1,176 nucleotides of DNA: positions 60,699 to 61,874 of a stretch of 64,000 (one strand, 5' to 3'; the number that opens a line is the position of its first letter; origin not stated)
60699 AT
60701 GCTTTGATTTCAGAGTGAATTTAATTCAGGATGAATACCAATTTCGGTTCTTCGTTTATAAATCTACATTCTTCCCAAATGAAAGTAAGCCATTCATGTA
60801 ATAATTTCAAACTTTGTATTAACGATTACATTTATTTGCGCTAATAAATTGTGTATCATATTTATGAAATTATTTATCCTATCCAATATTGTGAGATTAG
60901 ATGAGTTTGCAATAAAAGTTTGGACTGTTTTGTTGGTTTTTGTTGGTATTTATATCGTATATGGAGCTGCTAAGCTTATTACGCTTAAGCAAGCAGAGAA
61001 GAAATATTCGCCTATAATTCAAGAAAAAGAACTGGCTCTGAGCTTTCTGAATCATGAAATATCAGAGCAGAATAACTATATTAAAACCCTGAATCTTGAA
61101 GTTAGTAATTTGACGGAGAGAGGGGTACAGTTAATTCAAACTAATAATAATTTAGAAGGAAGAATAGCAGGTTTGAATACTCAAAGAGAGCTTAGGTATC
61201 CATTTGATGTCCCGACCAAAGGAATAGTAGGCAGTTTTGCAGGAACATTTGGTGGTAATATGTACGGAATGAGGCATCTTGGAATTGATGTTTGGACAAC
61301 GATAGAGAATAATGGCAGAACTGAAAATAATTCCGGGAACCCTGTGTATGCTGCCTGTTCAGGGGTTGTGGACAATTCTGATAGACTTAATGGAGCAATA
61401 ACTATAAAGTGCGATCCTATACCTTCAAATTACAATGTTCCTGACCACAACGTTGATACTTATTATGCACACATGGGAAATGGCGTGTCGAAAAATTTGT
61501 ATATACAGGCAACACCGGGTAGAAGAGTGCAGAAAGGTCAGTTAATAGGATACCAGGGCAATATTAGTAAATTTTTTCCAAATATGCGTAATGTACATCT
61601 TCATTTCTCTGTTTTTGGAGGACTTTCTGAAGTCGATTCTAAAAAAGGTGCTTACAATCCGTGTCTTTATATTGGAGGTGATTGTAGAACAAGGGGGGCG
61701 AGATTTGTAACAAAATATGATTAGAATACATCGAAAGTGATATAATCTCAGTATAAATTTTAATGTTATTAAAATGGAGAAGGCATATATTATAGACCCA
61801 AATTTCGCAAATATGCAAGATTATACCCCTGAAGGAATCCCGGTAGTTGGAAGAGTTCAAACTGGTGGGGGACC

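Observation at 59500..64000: Compositionally distinct island of small Cys/Pro-rich paralogous proteins with an embedded M23 peptidase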

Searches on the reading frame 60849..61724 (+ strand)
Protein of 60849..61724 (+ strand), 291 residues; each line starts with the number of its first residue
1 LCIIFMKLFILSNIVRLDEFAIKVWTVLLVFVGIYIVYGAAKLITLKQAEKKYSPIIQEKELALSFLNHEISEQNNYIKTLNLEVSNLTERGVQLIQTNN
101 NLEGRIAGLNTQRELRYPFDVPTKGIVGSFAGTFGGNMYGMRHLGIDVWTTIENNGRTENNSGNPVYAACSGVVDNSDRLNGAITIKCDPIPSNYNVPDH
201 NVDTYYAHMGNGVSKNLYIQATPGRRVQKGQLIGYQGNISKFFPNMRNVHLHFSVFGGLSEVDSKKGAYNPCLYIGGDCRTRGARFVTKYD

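Call 6: search_protein_families(library=pfam, max_evalue=0.01, proteins=[window:60849-61724:+])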
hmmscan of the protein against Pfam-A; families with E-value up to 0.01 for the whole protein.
window:60849-61724:+ (291 aa): 1 family
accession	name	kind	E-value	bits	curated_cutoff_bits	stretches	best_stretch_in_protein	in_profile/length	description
PF01551.29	Peptidase_M23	-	3.8e-08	33.9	28.7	1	160-257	10-89/96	Peptidase family M23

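Call 10: find_encoding_contigs(protein=window:60849-61724:+, flank=10000, max_places=10)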
Protein window:60849-61724:+ (291 aa): no gene with exactly this product is on record in the collection.

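Call 18: find_related_loci(query=window:60849-61724:+, collection=viral_contigs, flank=10000)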
Query window:60849-61724:+ (291 aa) in viral_contigs; peptide patterns used: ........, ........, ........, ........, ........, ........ (x = any residue, [..] = any of these).
5 stretches matched a pattern, but none encodes a relative of the query by tblastn (E <= 1e-3).

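Call 19: find_homologous_proteins(query=window:60849-61724:+, max_evalue=0.00001)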
Query window:60849-61724:+ (291 aa): 41 proteins with E <= 0.00001 among 585 candidates.
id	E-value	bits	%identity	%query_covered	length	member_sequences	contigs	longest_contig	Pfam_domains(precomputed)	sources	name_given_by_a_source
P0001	1.6e-191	653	100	98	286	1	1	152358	PF01551.30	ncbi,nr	ncbi:peptidoglycan DD-metalloendopeptidase family protein [Candidatus Dojkabacteria bacterium]|nr:pe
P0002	8.7e-106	372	57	91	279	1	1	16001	PF01551.30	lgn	-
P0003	1.3e-104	368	58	91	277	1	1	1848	PF01551.30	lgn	-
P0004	1.1e-88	316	53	90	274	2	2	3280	PF01551.30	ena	-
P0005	1.4e-82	296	51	89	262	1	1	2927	PF01551.30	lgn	-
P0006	7.6e-82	293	50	93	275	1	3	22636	PF01551.30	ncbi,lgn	-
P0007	1.7e-78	282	46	90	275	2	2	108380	PF01551.30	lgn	-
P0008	9.0e-78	280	53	81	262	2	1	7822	PF01551.30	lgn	-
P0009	2.6e-74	268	47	92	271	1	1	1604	PF01551.30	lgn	-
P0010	4.6e-74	268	46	91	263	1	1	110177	PF01551.30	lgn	-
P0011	4.3e-73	264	47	91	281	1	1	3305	PF01551.30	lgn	-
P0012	9.2e-73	263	46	80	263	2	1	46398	PF01551.30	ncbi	-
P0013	1.0e-72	263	48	91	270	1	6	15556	PF01551.30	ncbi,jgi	-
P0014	1.4e-72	263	49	81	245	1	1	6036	PF01551.30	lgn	-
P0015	3.7e-72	261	47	92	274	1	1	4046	PF01551.30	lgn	-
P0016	1.0e-70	257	44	95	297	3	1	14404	PF01551.30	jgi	jgi:murein DD-endopeptidase MepM/ murein hydrolase activator NlpD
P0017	3.5e-70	255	48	96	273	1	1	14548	PF01551.30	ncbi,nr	ncbi:peptidoglycan DD-metalloendopeptidase family protein [Candidatus Dojkabacteria bacterium]|nr:pe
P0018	3.7e-70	255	51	80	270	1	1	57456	PF01551.30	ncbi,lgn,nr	ncbi:M23 family metallopeptidase [Candidatus Dojkabacteria bacterium]|nr:M23 family metallopeptidase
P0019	4.8e-70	254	48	93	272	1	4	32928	PF01551.30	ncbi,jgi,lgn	-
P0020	7.7e-70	254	49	80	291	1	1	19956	PF01551.30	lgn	-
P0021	9.7e-70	253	44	91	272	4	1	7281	PF01551.30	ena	-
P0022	3.7e-69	251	53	73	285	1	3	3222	PF01551.30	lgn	-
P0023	1.5e-68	249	49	75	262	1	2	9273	PF01551.30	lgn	-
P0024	2.6e-68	249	46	92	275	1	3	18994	PF01551.30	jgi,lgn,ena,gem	-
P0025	5.8e-68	248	53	73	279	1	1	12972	PF01551.30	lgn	-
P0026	2.4e-67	246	49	82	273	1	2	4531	PF01551.30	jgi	jgi:murein DD-endopeptidase MepM/ murein hydrolase activator NlpD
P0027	4.1e-67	245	44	92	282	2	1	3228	PF01551.30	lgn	-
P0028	8.9e-67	244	47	82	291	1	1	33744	PF01551.30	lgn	-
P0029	1.0e-65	240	46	91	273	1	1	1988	PF01551.30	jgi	-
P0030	6.1e-65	238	48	78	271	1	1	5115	PF01551.30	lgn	-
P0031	9.9e-65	237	44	91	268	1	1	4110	PF01551.30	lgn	-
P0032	1.9e-64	236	56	64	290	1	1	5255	PF01551.30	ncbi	-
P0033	2.0e-62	229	41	100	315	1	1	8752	PF01551.30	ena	-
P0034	4.4e-62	228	42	93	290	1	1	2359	PF01551.30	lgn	-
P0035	4.0e-60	222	56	59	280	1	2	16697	PF01551.30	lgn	-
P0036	3.2e-59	219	42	91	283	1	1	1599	PF01551.30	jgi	jgi:murein DD-endopeptidase MepM/ murein hydrolase activator NlpD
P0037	7.2e-57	211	55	59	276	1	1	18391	PF01551.30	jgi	jgi:murein DD-endopeptidase MepM/ murein hydrolase activator NlpD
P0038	1.2e-55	207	44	77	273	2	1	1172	PF01551.30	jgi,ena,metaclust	metaclust:\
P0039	4.5e-55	205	42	98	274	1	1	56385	PF01551.30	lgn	-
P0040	8.5e-30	122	42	61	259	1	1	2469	PF01551.30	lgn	-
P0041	3.9e-28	117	40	61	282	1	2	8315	PF01551.30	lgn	-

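Call 20: find_encoding_contigs(protein=P0001, flank=10000, max_places=5)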
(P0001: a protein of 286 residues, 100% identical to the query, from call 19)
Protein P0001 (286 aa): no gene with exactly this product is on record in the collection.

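Call 21: find_encoding_contigs(protein=P0002, flank=10000, max_places=3)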
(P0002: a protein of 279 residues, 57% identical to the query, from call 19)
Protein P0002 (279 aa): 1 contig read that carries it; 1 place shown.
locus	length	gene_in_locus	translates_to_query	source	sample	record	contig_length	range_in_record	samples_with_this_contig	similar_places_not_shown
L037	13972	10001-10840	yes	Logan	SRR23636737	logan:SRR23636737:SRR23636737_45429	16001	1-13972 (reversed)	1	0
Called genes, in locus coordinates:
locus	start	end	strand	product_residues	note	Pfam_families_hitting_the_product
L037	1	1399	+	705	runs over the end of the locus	PF02463:SMC_N (weak), PF13175:AAA_15 (weak), PF13476:AAA_23 (weak), PF13514:AAA_27, PF13555:AAA_29 (weak), PF13304:AAA_21 (faint)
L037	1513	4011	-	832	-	PF26449:DUF8128, PF02534:T4SS-DNA_transf (weak), PF12696:TraG-D_C (faint)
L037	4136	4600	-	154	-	-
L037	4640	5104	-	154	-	PF01668:SmpB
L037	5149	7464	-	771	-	-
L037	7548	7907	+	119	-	-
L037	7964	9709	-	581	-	PF08486:SpoIID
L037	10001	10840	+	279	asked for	PF01551:Peptidase_M23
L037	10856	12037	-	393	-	-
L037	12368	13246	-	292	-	PF02899:Phage_int_SAM_1, PF13495:Phage_int_SAM_4, PF00589:Phage_integrase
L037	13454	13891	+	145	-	-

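Call 22: find_encoding_contigs(protein=P0007, flank=10000, max_places=3)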
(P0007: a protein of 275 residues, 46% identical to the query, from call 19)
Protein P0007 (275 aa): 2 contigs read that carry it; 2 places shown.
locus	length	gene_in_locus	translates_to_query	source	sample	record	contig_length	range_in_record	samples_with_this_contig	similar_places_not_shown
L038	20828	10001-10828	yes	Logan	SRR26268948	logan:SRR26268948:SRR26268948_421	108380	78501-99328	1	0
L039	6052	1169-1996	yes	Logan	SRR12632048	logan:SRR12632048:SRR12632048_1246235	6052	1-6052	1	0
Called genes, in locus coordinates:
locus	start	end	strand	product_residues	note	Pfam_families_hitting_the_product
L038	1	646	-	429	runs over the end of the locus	PF11104:PilM_2 (weak), PF14450:FtsA, PF02491:SHS2_FTSA, PF06723:MreB_Mbl, PF14450:FtsA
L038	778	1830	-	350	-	-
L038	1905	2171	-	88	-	PF00312:Ribosomal_S15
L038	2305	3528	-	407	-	-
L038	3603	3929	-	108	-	-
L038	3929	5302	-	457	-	PF02934:GatB_N, PF02637:GatB_Yqey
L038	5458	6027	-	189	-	PF00293:NUDIX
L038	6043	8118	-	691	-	PF00395:SLH (weak)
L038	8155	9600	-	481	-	PF01425:Amidase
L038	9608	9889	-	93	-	PF02686:GatC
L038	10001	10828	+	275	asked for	PF01551:Peptidase_M23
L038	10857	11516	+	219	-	PF04203:Sortase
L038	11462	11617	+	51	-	-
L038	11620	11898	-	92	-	-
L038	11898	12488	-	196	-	PF06114:Peptidase_M78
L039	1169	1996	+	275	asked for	PF01551:Peptidase_M23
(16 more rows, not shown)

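Call 63: find_related_loci(query=A2, collection=metagenome_contigs, flank=10000)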
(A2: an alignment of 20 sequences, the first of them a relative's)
Query A2 (286 aa) in metagenome_contigs; peptide patterns used: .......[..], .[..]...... (x = any residue, [..] = any of these).
131 stretches matched a pattern; 9 encode a relative of the query (tblastn E <= 1e-3); 9 distinct loci.
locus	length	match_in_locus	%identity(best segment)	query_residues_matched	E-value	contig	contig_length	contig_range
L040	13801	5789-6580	44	17-281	4e-75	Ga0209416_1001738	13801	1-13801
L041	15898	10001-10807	46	17-284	4e-74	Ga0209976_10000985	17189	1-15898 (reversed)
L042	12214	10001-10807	46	17-284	4e-74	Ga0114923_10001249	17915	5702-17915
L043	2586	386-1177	40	9-284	2e-62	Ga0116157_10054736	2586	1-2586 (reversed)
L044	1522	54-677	48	73-284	3e-63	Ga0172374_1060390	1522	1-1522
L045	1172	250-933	44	60-284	1e-64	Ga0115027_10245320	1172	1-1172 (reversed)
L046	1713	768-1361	47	90-284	8e-62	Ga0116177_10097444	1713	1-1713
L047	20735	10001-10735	40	46-281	1e-55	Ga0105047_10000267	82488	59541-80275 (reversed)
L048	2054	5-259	56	197-284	3e-27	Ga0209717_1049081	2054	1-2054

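Call 67: search_protein_families(library=ncbifam, max_evalue=0.001, proteins=[window:60864-61724:+])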
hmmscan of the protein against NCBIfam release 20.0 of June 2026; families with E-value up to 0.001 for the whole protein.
window:60864-61724:+ (286 aa): 0 families

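Call 69: find_encoding_contigs(protein=P0006, flank=6000, max_places=2)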
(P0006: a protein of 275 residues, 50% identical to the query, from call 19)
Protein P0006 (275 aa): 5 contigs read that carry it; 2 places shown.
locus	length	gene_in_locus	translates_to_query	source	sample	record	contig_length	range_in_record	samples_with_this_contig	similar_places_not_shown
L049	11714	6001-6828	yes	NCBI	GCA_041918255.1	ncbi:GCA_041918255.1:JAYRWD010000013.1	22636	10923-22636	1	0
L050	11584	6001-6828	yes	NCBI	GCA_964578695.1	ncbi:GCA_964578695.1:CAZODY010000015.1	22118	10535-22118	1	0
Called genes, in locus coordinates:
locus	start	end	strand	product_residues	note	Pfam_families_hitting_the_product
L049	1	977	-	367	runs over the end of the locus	PF13528:Glyco_trans_1_3 (faint), PF04101:Glyco_tran_28_C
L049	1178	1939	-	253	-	-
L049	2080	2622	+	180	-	PF20221:DUF6580 (weak)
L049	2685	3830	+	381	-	PF01555:N6_N4_Mtase, PF01170:UPF0020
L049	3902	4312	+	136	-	PF09391:DUF2000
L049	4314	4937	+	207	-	-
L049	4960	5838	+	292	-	PF08443:RimK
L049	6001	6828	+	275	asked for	PF01551:Peptidase_M23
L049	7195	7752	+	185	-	PF08207:EFP_N, PF01132:EFP, PF09285:Elong-fact-P_C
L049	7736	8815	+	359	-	PF00152:tRNA-synt_2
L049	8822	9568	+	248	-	PF03848:TehB, PF02353:CMAS (weak), PF05175:MTS (weak), PF13489:Methyltransf_23, PF13847:Methyltransf_31, PF08241:Methyltransf_11, PF08242:Methyltransf_12, PF13649:Methyltransf_25, +2 more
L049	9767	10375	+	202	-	-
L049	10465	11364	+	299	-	PF01966:HD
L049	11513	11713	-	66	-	?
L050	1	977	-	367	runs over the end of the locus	PF13528:Glyco_trans_1_3 (faint), PF04101:Glyco_tran_28_C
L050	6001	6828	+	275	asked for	PF01551:Peptidase_M23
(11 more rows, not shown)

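Call 70: find_encoding_contigs(protein=P0008, flank=6000, max_places=2)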
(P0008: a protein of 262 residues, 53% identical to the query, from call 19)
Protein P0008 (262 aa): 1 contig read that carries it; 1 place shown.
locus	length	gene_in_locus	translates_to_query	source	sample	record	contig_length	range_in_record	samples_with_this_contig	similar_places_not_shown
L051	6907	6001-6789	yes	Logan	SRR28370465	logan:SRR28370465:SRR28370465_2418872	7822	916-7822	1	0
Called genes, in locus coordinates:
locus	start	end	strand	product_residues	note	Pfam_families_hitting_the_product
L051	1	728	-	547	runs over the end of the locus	?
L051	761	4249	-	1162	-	PF04563:RNA_pol_Rpb2_1, PF04561:RNA_pol_Rpb2_2, PF04565:RNA_pol_Rpb2_3, PF10385:RNA_pol_Rpb2_45, PF00562:RNA_pol_Rpb2_6, PF04560:RNA_pol_Rpb2_7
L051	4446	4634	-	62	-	-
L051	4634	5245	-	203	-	-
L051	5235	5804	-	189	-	-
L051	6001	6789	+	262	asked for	PF01551:Peptidase_M23 (weak)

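Call 71: find_encoding_contigs(protein=P0004, flank=6000, max_places=2)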
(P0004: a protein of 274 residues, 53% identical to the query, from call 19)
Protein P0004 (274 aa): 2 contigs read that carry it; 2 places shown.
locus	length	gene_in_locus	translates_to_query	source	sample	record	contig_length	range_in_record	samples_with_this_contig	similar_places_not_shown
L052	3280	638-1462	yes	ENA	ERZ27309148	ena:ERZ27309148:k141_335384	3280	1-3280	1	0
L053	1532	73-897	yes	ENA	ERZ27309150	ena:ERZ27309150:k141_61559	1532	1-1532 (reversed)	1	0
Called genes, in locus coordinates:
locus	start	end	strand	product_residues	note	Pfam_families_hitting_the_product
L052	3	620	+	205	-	?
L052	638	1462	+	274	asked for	PF01551:Peptidase_M23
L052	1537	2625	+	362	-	PF09084:NMT1, PF13379:NMT1_2 (weak), PF12974:Phosphonate-bd (weak)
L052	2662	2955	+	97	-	PF13376:OmdA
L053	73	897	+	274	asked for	PF01551:Peptidase_M23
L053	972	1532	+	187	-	?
